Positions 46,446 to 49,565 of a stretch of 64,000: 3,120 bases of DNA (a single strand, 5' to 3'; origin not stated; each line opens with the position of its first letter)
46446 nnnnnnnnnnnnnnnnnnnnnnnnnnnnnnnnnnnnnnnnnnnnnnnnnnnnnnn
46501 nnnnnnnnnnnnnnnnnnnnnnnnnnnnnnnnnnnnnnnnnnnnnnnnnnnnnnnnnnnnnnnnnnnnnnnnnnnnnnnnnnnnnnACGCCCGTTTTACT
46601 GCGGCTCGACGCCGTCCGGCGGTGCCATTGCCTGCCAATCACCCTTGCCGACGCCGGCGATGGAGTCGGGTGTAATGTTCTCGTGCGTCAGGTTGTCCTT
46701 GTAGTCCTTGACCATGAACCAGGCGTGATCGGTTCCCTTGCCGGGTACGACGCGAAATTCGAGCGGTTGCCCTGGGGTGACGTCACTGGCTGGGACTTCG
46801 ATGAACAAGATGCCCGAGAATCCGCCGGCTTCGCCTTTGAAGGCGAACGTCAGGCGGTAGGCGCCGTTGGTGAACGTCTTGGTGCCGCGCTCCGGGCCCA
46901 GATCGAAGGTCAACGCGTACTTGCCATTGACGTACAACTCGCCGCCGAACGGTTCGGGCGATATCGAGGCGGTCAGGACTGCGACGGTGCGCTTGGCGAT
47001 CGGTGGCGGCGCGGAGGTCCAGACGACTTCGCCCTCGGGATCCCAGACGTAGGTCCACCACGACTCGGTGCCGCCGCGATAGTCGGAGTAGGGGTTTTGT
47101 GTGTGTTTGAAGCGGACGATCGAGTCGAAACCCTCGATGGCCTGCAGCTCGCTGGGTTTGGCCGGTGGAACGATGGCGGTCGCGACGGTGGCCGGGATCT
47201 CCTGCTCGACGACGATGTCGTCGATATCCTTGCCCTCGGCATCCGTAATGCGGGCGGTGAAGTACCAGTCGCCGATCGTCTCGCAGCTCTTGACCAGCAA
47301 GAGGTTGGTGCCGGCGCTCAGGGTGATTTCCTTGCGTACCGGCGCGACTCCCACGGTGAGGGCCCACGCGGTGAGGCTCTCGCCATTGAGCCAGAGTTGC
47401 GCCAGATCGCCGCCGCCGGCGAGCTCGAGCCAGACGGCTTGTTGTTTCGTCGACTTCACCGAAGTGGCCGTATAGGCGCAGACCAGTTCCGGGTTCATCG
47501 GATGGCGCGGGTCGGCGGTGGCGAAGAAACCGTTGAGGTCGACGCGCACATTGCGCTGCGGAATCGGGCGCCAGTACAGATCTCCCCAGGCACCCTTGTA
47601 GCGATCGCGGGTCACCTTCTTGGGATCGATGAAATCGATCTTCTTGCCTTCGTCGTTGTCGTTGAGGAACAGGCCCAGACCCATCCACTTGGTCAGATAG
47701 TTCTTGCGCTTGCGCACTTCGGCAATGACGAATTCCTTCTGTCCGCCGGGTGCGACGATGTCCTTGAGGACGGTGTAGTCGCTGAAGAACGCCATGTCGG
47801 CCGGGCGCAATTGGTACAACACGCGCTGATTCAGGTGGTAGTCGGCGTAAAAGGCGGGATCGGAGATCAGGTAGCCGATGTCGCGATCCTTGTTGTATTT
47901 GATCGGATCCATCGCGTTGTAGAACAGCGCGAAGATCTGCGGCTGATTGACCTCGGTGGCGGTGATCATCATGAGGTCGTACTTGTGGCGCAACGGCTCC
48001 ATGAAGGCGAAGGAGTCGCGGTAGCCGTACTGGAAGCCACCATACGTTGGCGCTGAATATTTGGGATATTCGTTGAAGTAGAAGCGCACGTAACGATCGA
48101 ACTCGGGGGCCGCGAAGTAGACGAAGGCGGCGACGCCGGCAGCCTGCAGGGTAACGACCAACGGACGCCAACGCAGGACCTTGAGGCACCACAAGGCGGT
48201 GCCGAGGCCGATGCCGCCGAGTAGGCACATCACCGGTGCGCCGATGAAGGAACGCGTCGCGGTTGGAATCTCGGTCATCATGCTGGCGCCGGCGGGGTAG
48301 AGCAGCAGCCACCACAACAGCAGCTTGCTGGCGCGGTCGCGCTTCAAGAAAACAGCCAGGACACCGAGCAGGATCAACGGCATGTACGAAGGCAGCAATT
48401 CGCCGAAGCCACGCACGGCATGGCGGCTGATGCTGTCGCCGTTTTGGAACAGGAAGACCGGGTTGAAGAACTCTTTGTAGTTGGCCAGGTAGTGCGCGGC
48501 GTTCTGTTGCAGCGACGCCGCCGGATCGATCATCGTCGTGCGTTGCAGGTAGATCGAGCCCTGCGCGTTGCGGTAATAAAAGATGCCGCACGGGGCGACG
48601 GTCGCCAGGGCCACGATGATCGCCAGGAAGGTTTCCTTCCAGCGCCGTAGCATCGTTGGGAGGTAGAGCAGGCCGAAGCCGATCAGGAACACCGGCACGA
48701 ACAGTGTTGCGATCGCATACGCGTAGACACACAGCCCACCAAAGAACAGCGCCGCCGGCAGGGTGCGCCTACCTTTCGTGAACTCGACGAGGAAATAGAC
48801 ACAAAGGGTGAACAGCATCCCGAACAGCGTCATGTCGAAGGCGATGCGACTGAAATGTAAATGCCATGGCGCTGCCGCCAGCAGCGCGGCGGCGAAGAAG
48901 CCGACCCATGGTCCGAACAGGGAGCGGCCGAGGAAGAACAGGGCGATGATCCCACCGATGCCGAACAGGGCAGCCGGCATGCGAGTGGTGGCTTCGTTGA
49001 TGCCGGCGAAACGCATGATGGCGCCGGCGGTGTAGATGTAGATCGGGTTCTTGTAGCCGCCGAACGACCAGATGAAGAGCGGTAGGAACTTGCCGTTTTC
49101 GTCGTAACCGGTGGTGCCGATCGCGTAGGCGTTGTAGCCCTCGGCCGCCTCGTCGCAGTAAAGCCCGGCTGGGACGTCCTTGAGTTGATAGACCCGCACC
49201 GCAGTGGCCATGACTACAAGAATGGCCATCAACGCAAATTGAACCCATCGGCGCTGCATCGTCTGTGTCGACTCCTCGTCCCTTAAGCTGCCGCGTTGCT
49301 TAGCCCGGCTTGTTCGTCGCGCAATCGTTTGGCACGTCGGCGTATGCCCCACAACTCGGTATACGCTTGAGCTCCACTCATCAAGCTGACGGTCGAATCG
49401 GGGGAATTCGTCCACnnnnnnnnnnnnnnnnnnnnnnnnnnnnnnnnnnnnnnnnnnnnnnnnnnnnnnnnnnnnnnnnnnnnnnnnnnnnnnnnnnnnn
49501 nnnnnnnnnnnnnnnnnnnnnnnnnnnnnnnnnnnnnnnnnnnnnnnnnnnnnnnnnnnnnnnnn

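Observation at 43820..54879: Three tandem modules of Dpm1-like GT2 synthase plus GT-C transferase: a multi-sugar polyprenyl-phosphate-dependent glycosylation locus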

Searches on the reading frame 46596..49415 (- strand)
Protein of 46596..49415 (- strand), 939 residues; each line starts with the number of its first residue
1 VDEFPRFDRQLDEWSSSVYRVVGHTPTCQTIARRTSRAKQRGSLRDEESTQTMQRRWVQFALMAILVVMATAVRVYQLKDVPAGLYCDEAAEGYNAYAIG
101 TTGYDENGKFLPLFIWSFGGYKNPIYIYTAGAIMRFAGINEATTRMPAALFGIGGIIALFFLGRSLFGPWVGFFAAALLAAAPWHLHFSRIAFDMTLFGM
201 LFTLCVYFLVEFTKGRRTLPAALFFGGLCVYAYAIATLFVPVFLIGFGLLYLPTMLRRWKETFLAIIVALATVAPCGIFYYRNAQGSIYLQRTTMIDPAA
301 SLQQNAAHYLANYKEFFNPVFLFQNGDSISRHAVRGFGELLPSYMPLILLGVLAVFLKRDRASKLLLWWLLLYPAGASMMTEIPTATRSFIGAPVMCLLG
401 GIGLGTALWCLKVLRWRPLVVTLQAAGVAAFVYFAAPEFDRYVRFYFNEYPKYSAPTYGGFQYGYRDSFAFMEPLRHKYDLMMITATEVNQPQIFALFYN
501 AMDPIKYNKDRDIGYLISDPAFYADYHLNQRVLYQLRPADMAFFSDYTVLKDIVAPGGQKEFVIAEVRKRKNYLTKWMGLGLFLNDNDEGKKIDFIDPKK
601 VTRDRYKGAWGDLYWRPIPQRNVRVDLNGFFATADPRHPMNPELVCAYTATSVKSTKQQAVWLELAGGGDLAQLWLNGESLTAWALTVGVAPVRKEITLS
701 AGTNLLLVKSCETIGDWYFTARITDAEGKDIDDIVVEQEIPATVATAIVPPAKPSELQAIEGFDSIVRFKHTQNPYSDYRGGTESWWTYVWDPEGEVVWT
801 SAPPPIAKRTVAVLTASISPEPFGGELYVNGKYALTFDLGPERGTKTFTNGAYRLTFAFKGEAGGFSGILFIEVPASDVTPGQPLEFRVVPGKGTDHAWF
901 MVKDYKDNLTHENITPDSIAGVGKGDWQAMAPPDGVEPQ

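Call 3: search_protein_families(library=pfam, proteins=[window:46596-49415:-], max_evalue=0.01)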
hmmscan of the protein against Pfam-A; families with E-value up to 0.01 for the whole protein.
window:46596-49415:- (939 aa): 2 families
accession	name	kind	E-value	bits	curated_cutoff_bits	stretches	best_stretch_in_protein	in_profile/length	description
PF13231.12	PMT_2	-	4.6e-08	33.9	26.1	1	124-277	4-158/160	Dolichyl-phosphate-mannose-protein mannosyltransferase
PF21557.3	RhaB_D2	-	0.0043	17.4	27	1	638-711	17-88/172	Alpha-L-rhamnosidase, domain D2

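Call 4: search_protein_families(library=ncbifam, proteins=[window:46596-49415:-], max_evalue=0.01)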
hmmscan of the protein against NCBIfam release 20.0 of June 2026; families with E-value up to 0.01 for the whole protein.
window:46596-49415:- (939 aa): 1 family
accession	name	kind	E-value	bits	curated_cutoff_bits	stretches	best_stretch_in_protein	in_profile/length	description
TIGR03663.1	TIGR03663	subfamily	2.1e-06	27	126.25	1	62-225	3-148/435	flippase activity-associated protein Agl23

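Call 9: search_solved_structures(query=window:46596-49259:-, max_evalue=1)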
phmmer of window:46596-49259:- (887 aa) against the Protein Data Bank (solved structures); distinct sequences matched with E-value up to 1: 0.

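Call 13: find_homologous_proteins(query=window:46596-49259:-)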
Query window:46596-49259:- (887 aa): 579 proteins with E <= 0.001 among 8000 candidates; the best 120 are listed.
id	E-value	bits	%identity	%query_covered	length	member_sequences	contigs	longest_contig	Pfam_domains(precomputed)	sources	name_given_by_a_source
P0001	0.0e+0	2074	100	100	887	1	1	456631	PF13231.13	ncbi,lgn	-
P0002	0.0e+0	1403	66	99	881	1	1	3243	PF13231.13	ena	-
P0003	0.0e+0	1334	64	99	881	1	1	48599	PF13231.13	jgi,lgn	jgi:4-amino-4-deoxy-L-arabinose transferase-like glycosyltransferase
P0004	0.0e+0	1281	61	99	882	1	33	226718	PF13231.13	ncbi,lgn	-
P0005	0.0e+0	1266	61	99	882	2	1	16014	PF13231.13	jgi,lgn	jgi:4-amino-4-deoxy-L-arabinose transferase-like glycosyltransferase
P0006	0.0e+0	1263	62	99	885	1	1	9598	PF13231.13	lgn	-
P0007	0.0e+0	1237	59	99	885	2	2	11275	PF02366.25,PF13231.13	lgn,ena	-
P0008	0.0e+0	1234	60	96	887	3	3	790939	PF02366.25,PF13231.13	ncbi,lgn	-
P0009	0.0e+0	1223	60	99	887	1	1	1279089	PF02366.25,PF13231.13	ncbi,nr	ncbi:MAG: glycosyltransferase family 39 protein [Candidatus Binatia bacterium]|nr:glycosyltransferas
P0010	0.0e+0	1223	59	99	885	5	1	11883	PF02366.25,PF13231.13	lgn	-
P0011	0.0e+0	1217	59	99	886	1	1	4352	PF02366.25,PF13231.13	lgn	-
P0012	0.0e+0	1209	58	99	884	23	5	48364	PF02366.25,PF13231.13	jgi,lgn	jgi:4-amino-4-deoxy-L-arabinose transferase-like glycosyltransferase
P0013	0.0e+0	1203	59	99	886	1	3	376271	PF02366.25,PF13231.13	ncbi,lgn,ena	-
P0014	0.0e+0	1196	58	100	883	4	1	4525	PF02366.25,PF13231.13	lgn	-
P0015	0.0e+0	1188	58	99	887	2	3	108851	PF02366.25,PF13231.13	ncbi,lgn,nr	ncbi:hypothetical protein HRbin30_00389 [bacterium HR30]|nr:hypothetical protein HRbin30_00389 [bact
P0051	1.6e-296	1004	52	99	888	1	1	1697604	-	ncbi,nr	ncbi:MAG: hypothetical protein KatS3mg076_0511 [Candidatus Binatia bacterium]|nr:MAG: hypothetical p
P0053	3.3e-291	987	51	100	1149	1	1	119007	PF13385.14,PF13231.13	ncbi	-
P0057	2.9e-284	964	49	100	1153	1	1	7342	PF13385.14,PF13231.13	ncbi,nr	ncbi:MAG TPA: LamG-like jellyroll fold domain-containing protein [Terriglobales bacterium]|nr:LamG-l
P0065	1.1e-279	949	50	99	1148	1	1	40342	PF13385.14,PF13231.13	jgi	-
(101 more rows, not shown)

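Call 15: find_encoding_contigs(protein=P0001, flank=10000, max_places=3)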
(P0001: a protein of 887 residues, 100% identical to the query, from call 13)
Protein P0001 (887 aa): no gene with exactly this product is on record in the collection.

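Call 16: find_encoding_contigs(protein=P0009, flank=10000, max_places=3)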
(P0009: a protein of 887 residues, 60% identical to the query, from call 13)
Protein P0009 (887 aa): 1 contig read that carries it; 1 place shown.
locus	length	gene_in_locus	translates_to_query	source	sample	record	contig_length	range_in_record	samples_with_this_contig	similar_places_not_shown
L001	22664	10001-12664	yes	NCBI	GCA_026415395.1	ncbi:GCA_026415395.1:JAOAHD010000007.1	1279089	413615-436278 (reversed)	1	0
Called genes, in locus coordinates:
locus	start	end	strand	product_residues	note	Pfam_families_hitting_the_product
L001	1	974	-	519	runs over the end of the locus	PF02310:B12-binding (weak), PF04055:Radical_SAM, PF13282:DUF4070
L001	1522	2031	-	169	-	-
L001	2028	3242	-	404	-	-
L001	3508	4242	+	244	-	PF00440:TetR_N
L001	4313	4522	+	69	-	PF02416:TatA_B_E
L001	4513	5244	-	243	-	PF11906:DUF3426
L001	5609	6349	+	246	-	PF13641:Glyco_tranf_2_3, PF00535:Glycos_transf_2, PF10111:Glyco_tranf_2_2 (weak)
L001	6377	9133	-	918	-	PF13231:PMT_2, PF01436:NHL, PF13449:Phytase-like (faint), PF17170:DUF5128 (faint), PF24684:Vgb_lyase, PF01436:NHL, PF08450:SGL (weak), PF01436:NHL, +1 more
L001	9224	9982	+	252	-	PF00535:Glycos_transf_2, PF13641:Glyco_tranf_2_3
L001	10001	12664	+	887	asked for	PF02366:PMT, PF13231:PMT_2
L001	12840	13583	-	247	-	-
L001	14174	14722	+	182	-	-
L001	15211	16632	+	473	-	PF13360:PQQ_2, PF01011:PQQ (faint), PF13570:Beta-prop_ACSF4, PF25293:Beta-prop_EMC1_N (faint), PF13360:PQQ_2, PF13570:Beta-prop_ACSF4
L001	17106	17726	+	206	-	PF01965:DJ-1_PfpI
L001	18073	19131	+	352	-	PF00296:Bac_luciferase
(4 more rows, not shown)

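Call 17: find_encoding_contigs(protein=P0051, flank=10000, max_places=3)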
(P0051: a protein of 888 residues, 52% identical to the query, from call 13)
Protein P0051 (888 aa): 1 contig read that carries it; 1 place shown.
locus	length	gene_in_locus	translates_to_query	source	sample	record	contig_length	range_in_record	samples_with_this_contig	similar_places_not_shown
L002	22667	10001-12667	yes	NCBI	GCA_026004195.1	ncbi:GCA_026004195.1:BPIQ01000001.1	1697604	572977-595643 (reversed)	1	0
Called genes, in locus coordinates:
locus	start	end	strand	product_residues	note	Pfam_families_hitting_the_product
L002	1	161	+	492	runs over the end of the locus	PF02347:GDC-P, PF00266:Aminotran_5 (weak), PF21478:GcvP2_C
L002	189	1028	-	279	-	PF09586:YfhO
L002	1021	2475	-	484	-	PF09586:YfhO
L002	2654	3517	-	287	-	PF02557:VanY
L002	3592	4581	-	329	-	-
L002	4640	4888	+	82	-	PF02416:TatA_B_E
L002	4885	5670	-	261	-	PF11906:DUF3426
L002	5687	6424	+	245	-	PF00535:Glycos_transf_2, PF10111:Glyco_tranf_2_2 (weak), PF13641:Glyco_tranf_2_3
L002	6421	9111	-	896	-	PF13231:PMT_2, PF01436:NHL (weak), PF08450:SGL (faint), PF17170:DUF5128 (weak), PF24684:Vgb_lyase, PF01436:NHL, PF17170:DUF5128 (weak), PF01436:NHL, +4 more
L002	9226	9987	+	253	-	PF00535:Glycos_transf_2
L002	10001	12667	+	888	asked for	-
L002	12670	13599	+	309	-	PF00535:Glycos_transf_2, PF13641:Glyco_tranf_2_3 (weak)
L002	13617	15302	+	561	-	-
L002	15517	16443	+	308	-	-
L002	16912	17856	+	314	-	-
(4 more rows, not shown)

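Call 29: search_solved_structures(query=A1, max_evalue=1)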
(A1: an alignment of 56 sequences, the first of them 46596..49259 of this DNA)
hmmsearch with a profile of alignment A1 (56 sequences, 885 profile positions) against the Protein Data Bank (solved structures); distinct sequences matched with E-value up to 1: 7.
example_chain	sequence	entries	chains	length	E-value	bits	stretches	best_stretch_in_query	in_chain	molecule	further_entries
2n5s_A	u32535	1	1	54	0.068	14.1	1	332-379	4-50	Epidermal growth factor receptor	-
2m20_A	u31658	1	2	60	0.18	12.7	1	333-379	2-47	Epidermal growth factor receptor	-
8qbv_A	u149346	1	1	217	0.19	12.7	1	673-797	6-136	Membrane-associated protein Vipp1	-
8qbw_A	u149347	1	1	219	0.19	12.6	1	673-797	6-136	Phage shock protein A, PspA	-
8qbr_A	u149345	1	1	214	0.19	12.6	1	673-797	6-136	Membrane-associated protein Vipp1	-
6zvr_B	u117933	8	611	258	0.29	12.1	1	673-796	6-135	Vipp1 | Phage shock protein A, PspA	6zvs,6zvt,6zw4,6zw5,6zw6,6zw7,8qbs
5ezm_A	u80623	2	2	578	0.59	11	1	71-231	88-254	4-amino-4-deoxy-L-arabinose transferase or related glycosyltransferases of PMT family | 4-amino-4-deoxy-L-arabinose (L-Ara4N) transferase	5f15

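Call 32: find_related_loci(query=A1, collection=genome_contigs, flank=10000)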
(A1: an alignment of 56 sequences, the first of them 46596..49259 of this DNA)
Query A1 (887 aa) in genome_contigs; peptide patterns used: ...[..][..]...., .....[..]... (x = any residue, [..] = any of these).
143 stretches matched a pattern; 108 encode a relative of the query (tblastn E <= 1e-3); the best 80 are kept; 75 distinct loci.
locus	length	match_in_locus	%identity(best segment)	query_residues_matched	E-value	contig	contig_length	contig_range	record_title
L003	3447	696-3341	61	1-882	0e+0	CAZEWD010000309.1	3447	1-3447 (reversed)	MAG TPA_asm: uncultured Candidatus Binatia bacterium isolate SRP263991_co5_163 genome assembly, contig: NODE_56669_lengt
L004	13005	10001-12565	60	22-876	0e+0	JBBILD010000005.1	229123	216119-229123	MAG: Myxococcales bacterium isolate SLS170214_bin_200 NODE_15_length_229123_cov_2.92443, whole genome shotgun sequence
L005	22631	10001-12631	59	3-878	0e+0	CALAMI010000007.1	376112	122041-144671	MAG: Candidatus Binatia bacterium isolate R1_Bin_MAXBIN__076_sub_1 genome assembly, contig: c_000001358078, whole genome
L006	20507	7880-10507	58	3-876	0e+0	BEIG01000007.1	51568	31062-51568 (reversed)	Bacterium HR30 DNA, contig: NODE_255_7, isolate: HRbin30, whole genome shotgun sequence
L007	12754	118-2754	58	1-876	0e+0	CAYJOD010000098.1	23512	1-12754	MAG TPA_asm: uncultured Candidatus Binatia bacterium isolate ERP124720_co1_58 genome assembly, contig: NODE_2829_length_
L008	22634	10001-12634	58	1-876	0e+0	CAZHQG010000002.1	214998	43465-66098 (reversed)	MAG TPA_asm: uncultured Candidatus Binatia bacterium isolate binchicken_co40_104 genome assembly, contig: NODE_71_length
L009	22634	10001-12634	56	1-877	0e+0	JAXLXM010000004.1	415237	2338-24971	MAG: Candidatus Binatia bacterium isolate STL-DESB1 C1.37.fa-4, whole genome shotgun sequence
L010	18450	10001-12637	64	1-879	0e+0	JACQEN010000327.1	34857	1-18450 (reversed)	MAG: Deltaproteobacteria bacterium isolate NC_groundwater_1022_Pr1_S-0.65um_62_10 Montesol18_Sp65_coassembly_scaffold_14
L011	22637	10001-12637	55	1-877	0e+0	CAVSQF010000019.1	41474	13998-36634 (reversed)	MAG: uncultured delta proteobacterium isolate MFD01476.bin.1.163 genome assembly, contig: contig_27943, whole genome sho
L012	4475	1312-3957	53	1-877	0e+0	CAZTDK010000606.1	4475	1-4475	MAG TPA_asm: uncultured Candidatus Binatia bacterium isolate binchicken_co54_374 genome assembly, contig: NODE_37900_len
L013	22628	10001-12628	52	1-875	0e+0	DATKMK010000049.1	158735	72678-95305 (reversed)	MAG TPA_asm: Candidatus Binatia bacterium isolate SMAG_U14709 k141_858098, whole genome shotgun sequence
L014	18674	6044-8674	54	1-875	0e+0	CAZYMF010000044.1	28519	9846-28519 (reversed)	MAG TPA_asm: uncultured Candidatus Binatia bacterium isolate SRP214966_co3_99 genome assembly, contig: NODE_1865_length_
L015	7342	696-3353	49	1-887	0e+0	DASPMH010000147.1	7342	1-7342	MAG TPA_asm: Terriglobales bacterium isolate SMAG_U12087 k141_98368, whole genome shotgun sequence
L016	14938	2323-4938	49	9-879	0e+0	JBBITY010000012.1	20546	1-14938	MAG: Desulfurellales bacterium isolate PLS170224_bin_407 NODE_923_length_20546_cov_3.543605, whole genome shotgun sequen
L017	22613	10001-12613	50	3-873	0e+0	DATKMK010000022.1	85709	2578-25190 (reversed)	MAG TPA_asm: Candidatus Binatia bacterium isolate SMAG_U14709 k141_2342300, whole genome shotgun sequence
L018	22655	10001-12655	51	1-887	0e+0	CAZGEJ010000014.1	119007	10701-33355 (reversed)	MAG TPA_asm: uncultured Candidatus Binatia bacterium isolate binchicken_co319_203 genome assembly, contig: NODE_212_leng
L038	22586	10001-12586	40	22-862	0e+0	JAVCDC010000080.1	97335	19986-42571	MAG: Candidatus Tritonobacter lacicola isolate MAG_3300035698_867 Ga0374944_519726, whole genome shotgun sequence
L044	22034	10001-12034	35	5-682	1e-134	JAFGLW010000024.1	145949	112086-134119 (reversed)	MAG: candidate division CSSED10-310 bacterium isolate Zod_Metabat.419 k87_11590004, whole genome shotgun sequence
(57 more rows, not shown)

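Call 39: predict_structure(alignment_id=A1)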
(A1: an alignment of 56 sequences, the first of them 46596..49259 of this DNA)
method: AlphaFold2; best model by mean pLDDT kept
length: 887 residues; sequences in the alignment: 56
mean_pLDDT: 88.9   pTM: 0.76
mean pLDDT of the five models: 88.9, 88.6, 86.6, 86.4, 85.8
residues with pLDDT >= 90: 567; 70-90: 263; 50-70: 44; < 50: 13
segments of 3 or more residues with pLDDT < 50: 698-701, 882-887
pLDDT, mean of each block of 10 residues (from residue 1): 93 96 90 89 96 93 83 93 94 93 97 96 96 76 84 97 97 94 86 96 97 96 89 71 83 90 88 81 88 96 95 94 79 56 95 93 89 94 95 91 73 94 97 84 94 93 93 90 92 95 89 95 94 83 88 92 90 92 88 95 92 89 89 78 90 94 85 90 90 62 79 96 89 95 94 93 93 95 87 81 86 89 93 95 91 92 74 63 41
secondary structure, 60 per line:
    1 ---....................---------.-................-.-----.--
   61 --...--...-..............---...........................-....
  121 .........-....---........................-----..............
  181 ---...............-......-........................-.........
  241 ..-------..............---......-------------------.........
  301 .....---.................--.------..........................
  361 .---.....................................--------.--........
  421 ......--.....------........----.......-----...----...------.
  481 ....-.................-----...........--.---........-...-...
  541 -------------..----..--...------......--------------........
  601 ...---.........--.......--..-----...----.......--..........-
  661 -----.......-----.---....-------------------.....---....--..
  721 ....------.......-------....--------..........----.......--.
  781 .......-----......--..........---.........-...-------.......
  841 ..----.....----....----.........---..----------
elements in order (helices of 4 or more, strands of 3 or more residues): H4-23 H35-50 E63-65 E68-70 H72-85 H89-115 H117-129 H131-134 H138-161 H167-180 H184-198 H200-205 H207-230 H232-241 H250-263 H267-272 H292-305 H309-325 H335-361 H365-401 H413-426 E429-433 H440-447 H452-458 E464-466 E480-484 H486-491 E492-502 E508-518 E525-532 E564-566 H575-578 E593-603 E607-615 E618-624 E634-636 E641-647 E650-659 E666-672 E682-685 E705-709 E713-716 E719-724 E731-737 E745-748 E757-766 E771-777 E780-787 E793-798 E801-810 E814-822 E834-842 E847-851 H856-859 H864-872
